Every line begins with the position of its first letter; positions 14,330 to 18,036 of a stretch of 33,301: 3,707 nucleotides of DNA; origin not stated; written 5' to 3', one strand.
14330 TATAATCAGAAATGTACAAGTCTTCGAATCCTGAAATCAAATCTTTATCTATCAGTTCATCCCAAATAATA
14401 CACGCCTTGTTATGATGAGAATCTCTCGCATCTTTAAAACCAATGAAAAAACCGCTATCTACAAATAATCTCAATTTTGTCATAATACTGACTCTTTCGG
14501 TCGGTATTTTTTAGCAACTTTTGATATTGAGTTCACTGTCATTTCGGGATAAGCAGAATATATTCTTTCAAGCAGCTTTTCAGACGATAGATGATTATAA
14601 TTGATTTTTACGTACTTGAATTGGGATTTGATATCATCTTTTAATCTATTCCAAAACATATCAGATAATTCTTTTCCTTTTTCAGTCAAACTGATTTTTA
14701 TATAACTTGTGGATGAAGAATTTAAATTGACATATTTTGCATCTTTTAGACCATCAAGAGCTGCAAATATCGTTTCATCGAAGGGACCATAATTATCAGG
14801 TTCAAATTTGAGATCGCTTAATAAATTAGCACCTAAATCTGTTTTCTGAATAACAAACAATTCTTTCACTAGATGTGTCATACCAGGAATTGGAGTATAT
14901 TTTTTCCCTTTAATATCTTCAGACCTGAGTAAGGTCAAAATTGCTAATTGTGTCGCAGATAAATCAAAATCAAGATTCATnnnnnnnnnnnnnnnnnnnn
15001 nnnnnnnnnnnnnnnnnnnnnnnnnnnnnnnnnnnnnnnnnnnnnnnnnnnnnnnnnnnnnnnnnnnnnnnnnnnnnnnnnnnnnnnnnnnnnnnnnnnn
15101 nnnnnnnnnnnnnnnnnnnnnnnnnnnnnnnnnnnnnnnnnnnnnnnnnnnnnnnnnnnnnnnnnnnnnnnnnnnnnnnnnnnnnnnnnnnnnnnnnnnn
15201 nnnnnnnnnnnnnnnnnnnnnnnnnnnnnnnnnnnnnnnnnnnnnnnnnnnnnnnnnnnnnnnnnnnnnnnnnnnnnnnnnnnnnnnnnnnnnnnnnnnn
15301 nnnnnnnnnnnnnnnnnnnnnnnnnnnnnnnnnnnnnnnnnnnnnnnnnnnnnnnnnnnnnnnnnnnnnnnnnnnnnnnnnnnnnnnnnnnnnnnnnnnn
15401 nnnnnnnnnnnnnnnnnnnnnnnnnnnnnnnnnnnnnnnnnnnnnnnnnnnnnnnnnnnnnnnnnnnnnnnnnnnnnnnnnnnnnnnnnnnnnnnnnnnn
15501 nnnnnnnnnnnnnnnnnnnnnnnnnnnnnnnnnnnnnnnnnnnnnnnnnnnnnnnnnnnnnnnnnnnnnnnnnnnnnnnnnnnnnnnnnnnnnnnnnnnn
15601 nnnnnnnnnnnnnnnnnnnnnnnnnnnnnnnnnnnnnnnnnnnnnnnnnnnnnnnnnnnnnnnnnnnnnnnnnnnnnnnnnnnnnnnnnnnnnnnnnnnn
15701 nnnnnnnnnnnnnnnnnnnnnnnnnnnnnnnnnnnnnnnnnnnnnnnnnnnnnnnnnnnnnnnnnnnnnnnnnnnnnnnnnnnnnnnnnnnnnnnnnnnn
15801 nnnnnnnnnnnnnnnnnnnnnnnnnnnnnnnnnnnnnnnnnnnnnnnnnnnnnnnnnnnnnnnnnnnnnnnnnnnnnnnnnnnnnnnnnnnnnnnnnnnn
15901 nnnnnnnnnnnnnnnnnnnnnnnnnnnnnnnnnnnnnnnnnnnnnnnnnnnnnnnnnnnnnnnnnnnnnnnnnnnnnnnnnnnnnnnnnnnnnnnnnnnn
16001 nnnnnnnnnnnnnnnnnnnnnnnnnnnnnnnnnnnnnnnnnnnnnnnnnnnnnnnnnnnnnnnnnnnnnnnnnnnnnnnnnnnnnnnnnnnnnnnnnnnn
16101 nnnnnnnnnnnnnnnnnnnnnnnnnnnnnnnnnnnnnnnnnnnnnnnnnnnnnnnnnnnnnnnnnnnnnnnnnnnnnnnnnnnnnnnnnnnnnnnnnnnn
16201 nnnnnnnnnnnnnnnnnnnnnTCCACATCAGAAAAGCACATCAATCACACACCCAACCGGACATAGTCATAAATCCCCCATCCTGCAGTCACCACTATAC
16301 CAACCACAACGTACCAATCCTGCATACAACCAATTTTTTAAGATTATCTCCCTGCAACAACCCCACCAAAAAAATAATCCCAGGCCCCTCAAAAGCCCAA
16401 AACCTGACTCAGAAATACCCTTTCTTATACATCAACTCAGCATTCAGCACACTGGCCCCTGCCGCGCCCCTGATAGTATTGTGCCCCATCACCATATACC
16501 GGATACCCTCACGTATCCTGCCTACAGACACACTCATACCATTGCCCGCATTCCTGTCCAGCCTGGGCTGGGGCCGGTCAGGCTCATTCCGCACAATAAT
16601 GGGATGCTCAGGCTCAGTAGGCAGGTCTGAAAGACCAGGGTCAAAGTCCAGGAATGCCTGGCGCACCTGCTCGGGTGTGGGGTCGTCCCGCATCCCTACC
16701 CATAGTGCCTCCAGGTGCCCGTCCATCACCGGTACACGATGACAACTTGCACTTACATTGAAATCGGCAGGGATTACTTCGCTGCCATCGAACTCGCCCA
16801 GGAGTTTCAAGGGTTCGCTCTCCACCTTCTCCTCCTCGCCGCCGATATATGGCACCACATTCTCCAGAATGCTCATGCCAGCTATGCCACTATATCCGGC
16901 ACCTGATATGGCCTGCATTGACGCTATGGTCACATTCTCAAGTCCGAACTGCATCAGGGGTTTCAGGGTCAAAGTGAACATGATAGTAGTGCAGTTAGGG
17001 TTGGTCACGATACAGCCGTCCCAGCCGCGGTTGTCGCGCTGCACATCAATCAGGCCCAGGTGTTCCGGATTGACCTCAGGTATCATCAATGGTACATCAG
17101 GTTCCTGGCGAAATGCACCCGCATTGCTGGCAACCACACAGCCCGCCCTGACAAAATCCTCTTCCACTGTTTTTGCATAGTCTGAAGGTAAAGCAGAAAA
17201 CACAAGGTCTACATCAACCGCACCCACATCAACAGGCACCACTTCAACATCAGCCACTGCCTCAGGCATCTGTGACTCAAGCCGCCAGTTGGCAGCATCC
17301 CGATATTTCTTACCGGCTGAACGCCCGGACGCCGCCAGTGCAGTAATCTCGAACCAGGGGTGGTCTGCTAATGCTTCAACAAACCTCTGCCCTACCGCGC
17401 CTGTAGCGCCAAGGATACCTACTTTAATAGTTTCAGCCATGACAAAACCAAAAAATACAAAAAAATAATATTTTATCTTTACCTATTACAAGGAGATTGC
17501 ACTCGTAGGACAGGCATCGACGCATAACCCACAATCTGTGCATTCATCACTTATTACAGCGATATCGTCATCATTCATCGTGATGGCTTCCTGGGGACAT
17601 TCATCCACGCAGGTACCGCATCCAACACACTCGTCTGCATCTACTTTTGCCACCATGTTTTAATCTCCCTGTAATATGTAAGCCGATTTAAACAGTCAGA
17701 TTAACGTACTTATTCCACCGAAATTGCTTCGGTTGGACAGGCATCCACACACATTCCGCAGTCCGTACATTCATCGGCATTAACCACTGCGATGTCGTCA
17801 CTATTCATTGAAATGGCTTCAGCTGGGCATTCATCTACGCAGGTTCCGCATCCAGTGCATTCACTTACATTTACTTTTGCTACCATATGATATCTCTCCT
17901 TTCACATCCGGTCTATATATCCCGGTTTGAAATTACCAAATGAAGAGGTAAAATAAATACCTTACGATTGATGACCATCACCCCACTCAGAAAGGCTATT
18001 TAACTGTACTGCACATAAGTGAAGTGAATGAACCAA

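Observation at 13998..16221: Translationally coupled three-gene cassette: unknown 414-aa protein, Panacea/wHTH-like protein and PIN nuclease (candidate novel TA/defence system)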

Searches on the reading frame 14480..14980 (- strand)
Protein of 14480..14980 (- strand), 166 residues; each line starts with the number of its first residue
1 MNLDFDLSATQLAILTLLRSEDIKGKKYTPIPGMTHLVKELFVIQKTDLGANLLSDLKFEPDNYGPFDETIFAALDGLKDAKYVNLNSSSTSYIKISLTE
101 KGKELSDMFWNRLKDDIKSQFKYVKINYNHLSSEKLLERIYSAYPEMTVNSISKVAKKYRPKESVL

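Call 3: search_protein_families(library=pfam, proteins=[window:14480-14980:-], max_evalue=1)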
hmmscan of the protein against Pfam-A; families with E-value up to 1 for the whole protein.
window:14480-14980:- (166 aa): 4 families
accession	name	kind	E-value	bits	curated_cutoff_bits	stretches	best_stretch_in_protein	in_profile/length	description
PF14277.12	DUF4364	-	0.00051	20.3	26.9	1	73-135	38-100/162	Domain of unknown function (DUF4364)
PF22665.2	DUF6293_C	-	0.0015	19.4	27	1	8-109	11-101/101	DUF6293 C-terminal winged helix domain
PF25325.1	EF-hand_EFHB_C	-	0.025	14.8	27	1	100-159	11-72/75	EFHB C-terminal EF-hand domain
PF13274.11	SocA_Panacea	-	0.048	15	25.7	1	54-139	20-105/113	Antitoxin SocA-like, Panacea domain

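Call 4: search_protein_families(library=padloc, proteins=[window:14480-14980:-], max_evalue=1)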
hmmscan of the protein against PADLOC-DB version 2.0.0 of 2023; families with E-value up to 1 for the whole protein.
window:14480-14980:- (166 aa): 6 families
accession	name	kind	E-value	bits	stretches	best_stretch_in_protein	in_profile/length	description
PDLC04505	PDC-M19A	-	1.2e-07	29.5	1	35-158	22-129/294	-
PDLC03184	Specificity_I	-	1.6e-06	25.1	1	21-151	417-545/554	Type I specificity subunit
PDLC02990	DarG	-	8.8e-06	23.4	1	13-141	167-283/329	-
PDLC03875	LmuC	-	0.00069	17.6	1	69-143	68-141/149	-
PDLC03874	LmuC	-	0.0016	16.2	1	60-130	76-151/162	-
PDLC01847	CARF3--CARF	-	0.029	12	1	60-109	190-235/239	-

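Call 5: search_protein_families(library=ncbifam, proteins=[window:14480-14980:-], max_evalue=1)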
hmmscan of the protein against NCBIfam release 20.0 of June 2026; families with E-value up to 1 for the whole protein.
window:14480-14980:- (166 aa): 1 family
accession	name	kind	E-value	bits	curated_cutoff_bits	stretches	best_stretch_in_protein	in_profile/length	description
NF048014.1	antitoxin_DarG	equivalog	0.011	15.1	250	1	34-138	189-290/338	type II toxin-antitoxin system antitoxin DNA ADP-ribosyl glycohydrolase DarG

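Call 16: find_homologous_proteins(query=window:14480-14980:-, max_evalue=0.001)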
Query window:14480-14980:- (166 aa): 81 proteins with E <= 0.001 among 1569 candidates.
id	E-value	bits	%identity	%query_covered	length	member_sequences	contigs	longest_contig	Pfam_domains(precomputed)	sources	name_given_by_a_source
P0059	1.1e-101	355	100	100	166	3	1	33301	-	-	-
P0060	3.9e-95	334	95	100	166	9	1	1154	-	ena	-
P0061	1.5e-86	306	86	100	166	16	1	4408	-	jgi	-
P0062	1.2e-70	254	69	99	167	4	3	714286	-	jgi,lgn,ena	jgi:DNA-binding PadR family transcriptional regulator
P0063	3.9e-70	253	69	97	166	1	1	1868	-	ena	-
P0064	1.6e-69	251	69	98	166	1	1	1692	-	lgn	-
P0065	1.7e-69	251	69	98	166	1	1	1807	-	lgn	-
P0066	1.9e-69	250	70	98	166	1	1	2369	-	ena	-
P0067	2.0e-69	250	69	98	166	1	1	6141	-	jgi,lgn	jgi:DNA-binding PadR family transcriptional regulator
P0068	1.4e-68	248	68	98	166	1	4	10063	-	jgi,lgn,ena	jgi:DNA-binding PadR family transcriptional regulator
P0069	1.4e-68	248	69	99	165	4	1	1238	-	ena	-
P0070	3.0e-67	243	68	97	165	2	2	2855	PF14277.13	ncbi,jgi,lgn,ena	ncbi:MAG: hypothetical protein WCK84_13770 [Bacteroidota bacterium]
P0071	4.3e-67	243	65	100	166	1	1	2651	-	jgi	-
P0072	3.3e-66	240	67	99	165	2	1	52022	-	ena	-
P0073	4.0e-66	240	66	100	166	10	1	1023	-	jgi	jgi:hypothetical protein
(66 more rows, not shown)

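Call 30: search_protein_families(library=pfam, alignment_id=A2, max_evalue=1)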
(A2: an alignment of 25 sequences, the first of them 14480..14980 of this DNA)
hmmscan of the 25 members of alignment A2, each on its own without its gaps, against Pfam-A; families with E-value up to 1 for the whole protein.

A. member 1, window:14480-14980:- (166 aa): 4 families
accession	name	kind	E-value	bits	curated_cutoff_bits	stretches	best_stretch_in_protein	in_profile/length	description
PF14277.12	DUF4364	-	0.00051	20.3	26.9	1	73-135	38-100/162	Domain of unknown function (DUF4364)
PF22665.2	DUF6293_C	-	0.0015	19.4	27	1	8-109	11-101/101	DUF6293 C-terminal winged helix domain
PF25325.1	EF-hand_EFHB_C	-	0.025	14.8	27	1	100-159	11-72/75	EFHB C-terminal EF-hand domain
PF13274.11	SocA_Panacea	-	0.048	15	25.7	1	54-139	20-105/113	Antitoxin SocA-like, Panacea domain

B. families by the number of members that match (of 25 scanned): 27 families (the first 25 are shown)
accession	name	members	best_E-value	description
PF22665.2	DUF6293_C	22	2e-06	DUF6293 C-terminal winged helix domain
PF14277.12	DUF4364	21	1.8e-05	Domain of unknown function (DUF4364)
PF13274.11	SocA_Panacea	15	0.002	Antitoxin SocA-like, Panacea domain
PF25325.1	EF-hand_EFHB_C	7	5.4e-05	EFHB C-terminal EF-hand domain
PF02334.22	RTP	6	0.0062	Replication terminator protein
PF20008.5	DUF6429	5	0.00098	Domain of unknown function (DUF6429)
PF01978.25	TrmB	4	0.011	Sugar-specific transcriptional regulator TrmB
PF25451.1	SCP2_Rv3818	3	0.096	Rv3818-like, SCP2-like domain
PF22166.2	ArnR1-like_WHD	2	0.017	ArnR1-like, winged-helix domain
PF14947.12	HTH_45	2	0.066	Winged helix-turn-helix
PF14557.12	AphA_like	2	0.081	Putative AphA-like transcriptional regulator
PF03551.20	PadR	2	0.093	Transcriptional regulator PadR-like family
PF20990.2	DUF2207_C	2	0.1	Predicted membrane protein (DUF2207) C-terminal domain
PF20288.3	MC2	1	0.0041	ABC-three component (ABC-3C) system Middle Component 2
PF22194.2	F-93_WHD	1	0.036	F-93, winged-helix domain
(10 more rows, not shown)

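Call 44: predict_structure(alignment_id=A2)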
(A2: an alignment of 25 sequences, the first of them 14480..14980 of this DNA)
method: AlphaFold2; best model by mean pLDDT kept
length: 166 residues; sequences in the alignment: 25
mean_pLDDT: 91.2   pTM: 0.87
mean pLDDT of the five models: 91.2, 89.9, 89.6, 89.6, 84.3
residues with pLDDT >= 90: 143; 70-90: 10; 50-70: 8; < 50: 5
segments of 3 or more residues with pLDDT < 50: 1-3
pLDDT, mean of each block of 10 residues (from residue 1): 69 97 97 94 96 95 93 96 86 85 96 95 96 94 94 91 63
secondary structure, 60 per line:
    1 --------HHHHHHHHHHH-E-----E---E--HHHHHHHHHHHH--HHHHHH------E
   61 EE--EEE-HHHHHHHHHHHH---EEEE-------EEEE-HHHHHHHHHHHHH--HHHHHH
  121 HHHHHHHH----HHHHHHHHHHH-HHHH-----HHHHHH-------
elements in order: H9-19 H34-45 H48-53 E60-62 E65-67 H69-80 E84-87 E95-98 H100-112 H115-128 H133-143 H145-148 H154-159

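Call 46: fold_search(model_id=the predicted structure, library=pdb)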
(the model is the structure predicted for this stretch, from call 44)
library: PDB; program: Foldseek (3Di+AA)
matches with E <= 10: 801; with E <= 0.001: 2
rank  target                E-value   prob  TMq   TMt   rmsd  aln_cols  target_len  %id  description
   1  7yk3_D                3.5e-05  1.00  0.60  0.54   5.6       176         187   16  Crystal structure of DarTG toxin-antitoxin complex from Mycobacterium tuberculosis (released 2023-05-31)
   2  7yk3_B                5.0e-05  1.00  0.59  0.53   7.1       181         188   14  Crystal structure of DarTG toxin-antitoxin complex from Mycobacterium tuberculosis (released 2023-05-31)
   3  3cjn                  1.1e-02  1.00  0.36  0.40   9.8       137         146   14  Crystal structure of transcriptional regulator, MarR family, from Silicibacter pomeroyi (released 2008-03-25)
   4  6pcp_A                2.9e-02  0.97  0.35  0.41  10.9       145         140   14  Mechanism for regulation of DNA binding of Bordetella bronchiseptica BpsR by 6-hydroxynicotinic acid (released 2019-11-06)
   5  8jxk_D                3.3e-02  0.97  0.38  0.38  11.6       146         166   17  Crystal Structure of Rv0047c from Mycobacterium tuberculosis (released 2024-07-03)
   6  5yhz                  3.5e-02  0.97  0.38  0.42  12.1       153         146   17  Structure of Lactococcus lactis ZitR, E41A mutant (released 2017-12-06)
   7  4esf                  3.9e-02  0.99  0.39  0.61   6.9       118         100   17  Crystal structure of PadR-like transcriptional regulator (BCE3449) from Bacillus cereus strain ATCC 10987 (released 2012-12-05)
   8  9qdr_A                4.9e-02  0.89  0.34  0.37  10.0       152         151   17  Structure of Staphylococcus aureus MarR-type repressor MhqR (released 2026-01-14)
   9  6pco_A                5.5e-02  0.96  0.36  0.42  10.9       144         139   14  Mechanism for regulation of DNA binding of Bordetella bronchiseptica BpsR by 6-hydroxynicotinic acid (released 2019-11-06)
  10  4zzl_A                5.5e-02  0.80  0.28  0.32  12.6       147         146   13  MexR R21W derepressor mutant causing multidrug resistance in P. aeruginosa by mexAB-oprM efflux pump expression (released 2016-07-27)
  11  6qfd_B                6.2e-02  0.98  0.38  0.53   7.1       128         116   17  The complex structure of hsRosR-S4 (vng0258/RosR-S4) (released 2019-07-10)
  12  5yhy                  6.2e-02  0.97  0.40  0.45  11.8       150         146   15  Structure of Lactococcus lactis ZitR, C30S mutant (released 2017-12-06)
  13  6ez1_A                6.6e-02  0.99  0.42  0.61   6.0       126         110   17  Structure of h. salinarum RosR (vng0258) grown from NaBr (released 2018-08-22)
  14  5yi0_A                7.0e-02  0.96  0.39  0.44  12.2       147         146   17  Structure of Lactococcus lactis ZitR, C30AH42A mutant (released 2017-12-06)
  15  6pcp_C                7.0e-02  0.89  0.33  0.38  11.4       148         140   13  Mechanism for regulation of DNA binding of Bordetella bronchiseptica BpsR by 6-hydroxynicotinic acid (released 2019-11-06)
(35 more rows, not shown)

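Call 49: search_solved_structures(query=A2, max_evalue=10, show_alignments=2)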
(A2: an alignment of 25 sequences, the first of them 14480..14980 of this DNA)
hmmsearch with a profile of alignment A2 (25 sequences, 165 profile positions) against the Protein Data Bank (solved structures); distinct sequences matched with E-value up to 10: 4.
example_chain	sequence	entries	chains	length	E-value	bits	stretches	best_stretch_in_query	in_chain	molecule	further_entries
3cjn_A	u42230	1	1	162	0.05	17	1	70-120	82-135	Transcriptional regulator, MarR family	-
2qvo_A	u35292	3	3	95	0.13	15.5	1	71-109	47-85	Uncharacterized protein AF_1382 | Protein AF_1382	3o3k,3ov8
7yk3_B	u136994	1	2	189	0.65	13.3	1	57-108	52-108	DNA ADP-ribosyl glycohydrolase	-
2pg4_A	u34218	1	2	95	1.5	12.2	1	68-108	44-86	Uncharacterized protein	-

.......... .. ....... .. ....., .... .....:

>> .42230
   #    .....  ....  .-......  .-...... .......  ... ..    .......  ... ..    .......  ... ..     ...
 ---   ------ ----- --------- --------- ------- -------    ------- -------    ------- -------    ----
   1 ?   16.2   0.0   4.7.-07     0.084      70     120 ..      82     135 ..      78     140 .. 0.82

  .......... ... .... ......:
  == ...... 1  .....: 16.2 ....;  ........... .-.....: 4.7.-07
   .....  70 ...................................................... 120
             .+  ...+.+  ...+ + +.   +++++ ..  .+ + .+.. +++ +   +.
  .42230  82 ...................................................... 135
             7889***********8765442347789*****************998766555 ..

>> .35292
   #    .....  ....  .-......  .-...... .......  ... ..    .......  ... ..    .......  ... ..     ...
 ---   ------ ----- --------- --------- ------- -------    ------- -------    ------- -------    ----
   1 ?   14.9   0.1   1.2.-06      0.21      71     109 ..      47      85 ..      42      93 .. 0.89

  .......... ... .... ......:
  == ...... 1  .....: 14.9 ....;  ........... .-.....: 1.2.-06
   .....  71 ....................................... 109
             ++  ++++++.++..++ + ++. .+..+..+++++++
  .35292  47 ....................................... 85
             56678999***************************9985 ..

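Call 95: search_protein_families(library=phrogs, proteins=[window:14480-14980:-], max_evalue=0.01)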
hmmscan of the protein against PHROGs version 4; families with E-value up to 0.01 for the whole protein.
window:14480-14980:- (166 aa): 1 family
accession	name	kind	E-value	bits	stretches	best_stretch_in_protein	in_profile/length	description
phrog_24871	-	unknown function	8.2e-06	26.7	1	5-102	30-123/159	-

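Call 107: find_homologous_proteins(query=A8, max_evalue=0.001)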
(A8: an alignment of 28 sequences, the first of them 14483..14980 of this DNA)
Query A8 (28 sequences) (166 aa, profile of the alignment): 105 proteins with E <= 0.001 among 4186 candidates.
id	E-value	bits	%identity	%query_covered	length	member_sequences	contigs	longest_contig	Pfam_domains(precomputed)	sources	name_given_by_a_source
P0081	1.6e-50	189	64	96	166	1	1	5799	-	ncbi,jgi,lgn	ncbi:MAG: hypothetical protein ABR985_18420 [Methanotrichaceae archaeon]|jgi:uncharacterized protein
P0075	1.0e-49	186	66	98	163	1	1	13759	PF22665.4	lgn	-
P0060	1.7e-49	186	95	100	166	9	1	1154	-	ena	-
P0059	6.4e-49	184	100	100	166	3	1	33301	-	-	-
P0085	7.0e-49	184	62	96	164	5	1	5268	-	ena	-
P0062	7.0e-49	184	69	99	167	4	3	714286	-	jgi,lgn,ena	jgi:DNA-binding PadR family transcriptional regulator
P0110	1.0e-48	183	59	93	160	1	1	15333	-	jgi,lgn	jgi:uncharacterized protein YwgA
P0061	1.3e-48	183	86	100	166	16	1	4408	-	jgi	-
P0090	1.3e-48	183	58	98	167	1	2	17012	-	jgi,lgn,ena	-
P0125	3.6e-48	181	58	93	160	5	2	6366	-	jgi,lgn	jgi:uncharacterized protein YwgA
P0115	4.8e-48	181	58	96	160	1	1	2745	-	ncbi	-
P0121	6.0e-48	181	58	95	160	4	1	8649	-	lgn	-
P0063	6.1e-48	181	69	97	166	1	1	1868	-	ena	-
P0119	1.1e-47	180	58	94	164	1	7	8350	-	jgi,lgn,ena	jgi:hypothetical protein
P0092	1.1e-47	180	63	93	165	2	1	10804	-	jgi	-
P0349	5.3e-9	54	29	70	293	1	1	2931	PF04343.19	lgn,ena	-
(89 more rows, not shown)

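Call 108: search_protein_families(library=pfam, proteins=[P0349], max_evalue=0.0001)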
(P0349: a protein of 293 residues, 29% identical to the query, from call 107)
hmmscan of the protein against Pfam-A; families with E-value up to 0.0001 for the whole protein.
P0349 (293 aa): 1 family
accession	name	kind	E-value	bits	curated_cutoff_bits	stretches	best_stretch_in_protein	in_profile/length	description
PF04343.18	DUF488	-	1.2e-20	74.8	22.2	1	163-281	2-120/121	Domain of unknown function DUF488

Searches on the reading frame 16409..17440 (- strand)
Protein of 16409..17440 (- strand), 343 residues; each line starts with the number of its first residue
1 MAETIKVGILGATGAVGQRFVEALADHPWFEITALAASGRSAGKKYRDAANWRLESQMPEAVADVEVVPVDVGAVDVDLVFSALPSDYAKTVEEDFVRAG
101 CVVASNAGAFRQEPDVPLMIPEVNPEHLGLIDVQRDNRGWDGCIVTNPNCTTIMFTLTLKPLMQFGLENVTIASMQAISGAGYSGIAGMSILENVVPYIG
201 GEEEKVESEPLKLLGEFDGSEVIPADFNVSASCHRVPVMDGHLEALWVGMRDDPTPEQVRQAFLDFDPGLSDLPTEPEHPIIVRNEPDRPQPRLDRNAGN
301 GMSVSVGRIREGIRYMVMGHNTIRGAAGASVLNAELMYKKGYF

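Call 103: find_encoding_contigs(protein=window:16409-17440:-, flank=7000, max_places=5)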
Protein window:16409-17440:- (343 aa): no gene with exactly this product is on record in the collection.

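Call 108: search_protein_families(library=pfam, proteins=[window:16409-17440:-], max_evalue=0.0001)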
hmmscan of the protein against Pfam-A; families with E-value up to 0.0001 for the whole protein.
window:16409-17440:- (343 aa): 2 families
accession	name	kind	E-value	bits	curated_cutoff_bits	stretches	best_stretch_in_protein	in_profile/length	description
PF02774.23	Semialdhyde_dhC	-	1.3e-35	123.6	26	1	159-322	1-182/184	Semialdehyde dehydrogenase, dimerisation domain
PF01118.30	Semialdhyde_dh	-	3.8e-34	118.1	26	1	6-128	1-118/121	Semialdehyde dehydrogenase, NAD binding domain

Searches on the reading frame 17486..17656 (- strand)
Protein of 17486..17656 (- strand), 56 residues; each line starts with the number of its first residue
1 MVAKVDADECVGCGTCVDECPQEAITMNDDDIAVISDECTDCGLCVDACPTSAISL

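Call 108: search_protein_families(library=pfam, proteins=[window:17486-17656:-], max_evalue=0.0001)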
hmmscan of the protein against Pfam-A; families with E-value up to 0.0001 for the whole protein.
window:17486-17656:- (56 aa): 15 families
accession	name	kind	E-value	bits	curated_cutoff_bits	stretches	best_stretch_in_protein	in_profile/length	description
PF00037.32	Fer4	-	4.8e-18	64.6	21.1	2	4-26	2-24/24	4Fe-4S binding domain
PF14697.11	Fer4_21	-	4e-13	49.7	35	1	3-55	1-58/59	4Fe-4S dicluster domain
PF13237.11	Fer4_10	-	1.8e-12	47.4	25.5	1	5-50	4-53/53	4Fe-4S dicluster domain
PF12797.12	Fer4_2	-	4.9e-12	45.4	24.5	2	4-21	4-21/22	4Fe-4S binding domain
PF12838.12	Fer4_7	-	5.4e-12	46.4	27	1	10-53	2-52/52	4Fe-4S dicluster domain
PF13187.11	Fer4_9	-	1e-11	45.1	27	1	9-54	1-52/52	4Fe-4S dicluster domain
PF12837.12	Fer4_6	-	3.2e-11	43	25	2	2-25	1-24/24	4Fe-4S binding domain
PF25160.1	LdpA_Fe-S-bd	-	6.2e-11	42.3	27.6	2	16-55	9-44/49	LdpA Fe-S cluster-binding domain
PF13484.11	Fer4_16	-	1.8e-10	41.9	30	2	9-28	1-20/66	4Fe-4S double cluster binding domain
PF12800.12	Fer4_4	-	2.1e-10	40.4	24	1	37-51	2-16/17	4Fe-4S binding domain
PF12798.12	Fer4_3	-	1.6e-07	32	27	0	39-53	1-15/15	4Fe-4S binding domain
PF13183.11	Fer4_8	-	5.8e-07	30.4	27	0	37-52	3-18/68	4Fe-4S dicluster domain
PF13459.11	Fer4_15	-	3.9e-06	27.9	22.4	1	4-35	2-32/66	4Fe-4S single cluster domain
PF13534.11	Fer4_17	-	1.1e-05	26.4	22.2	0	7-23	43-59/61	4Fe-4S dicluster domain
PF17179.9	Fer4_22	-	3.1e-05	25.2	27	0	3-23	74-94/95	4Fe-4S dicluster domain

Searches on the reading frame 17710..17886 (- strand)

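Call 108: search_protein_families(library=pfam, proteins=[window:17710-17886:-], max_evalue=0.0001)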
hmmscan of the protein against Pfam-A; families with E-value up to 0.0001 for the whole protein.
window:17710-17886:- (58 aa): 15 families
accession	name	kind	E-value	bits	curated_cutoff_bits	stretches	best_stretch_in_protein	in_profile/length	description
PF00037.32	Fer4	-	5.2e-18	64.5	21.1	2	34-56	2-24/24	4Fe-4S binding domain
PF13187.11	Fer4_9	-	3.7e-12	46.5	27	1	9-55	1-52/52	4Fe-4S dicluster domain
PF12837.12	Fer4_6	-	5.1e-12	45.6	25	2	32-55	1-24/24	4Fe-4S binding domain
PF12838.12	Fer4_7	-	1e-11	45.5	27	1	10-54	2-52/52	4Fe-4S dicluster domain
PF14697.11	Fer4_21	-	1.1e-11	45.1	35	1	3-56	1-58/59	4Fe-4S dicluster domain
PF12797.12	Fer4_2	-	1.1e-11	44.4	24.5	2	33-52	3-22/22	4Fe-4S binding domain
PF13237.11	Fer4_10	-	1.6e-11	44.3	25.5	1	5-51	4-53/53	4Fe-4S dicluster domain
PF25160.1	LdpA_Fe-S-bd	-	7.1e-11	42.2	27.6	1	16-56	9-44/49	LdpA Fe-S cluster-binding domain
PF13484.11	Fer4_16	-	2.3e-10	41.5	30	1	9-28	1-20/66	4Fe-4S double cluster binding domain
PF12800.12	Fer4_4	-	2.5e-10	40.2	24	2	38-52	2-16/17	4Fe-4S binding domain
PF12798.12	Fer4_3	-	8.4e-07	29.8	27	0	10-24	1-15/15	4Fe-4S binding domain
PF13183.11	Fer4_8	-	1.1e-06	29.5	27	0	37-52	51-66/68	4Fe-4S dicluster domain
PF13534.11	Fer4_17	-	1.1e-05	26.3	22.2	0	36-52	42-58/61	4Fe-4S dicluster domain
PF17179.9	Fer4_22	-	4.7e-05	24.6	27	0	3-23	74-94/95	4Fe-4S dicluster domain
PF13459.11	Fer4_15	-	5.4e-05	24.3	22.4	0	5-57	3-66/66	4Fe-4S single cluster domain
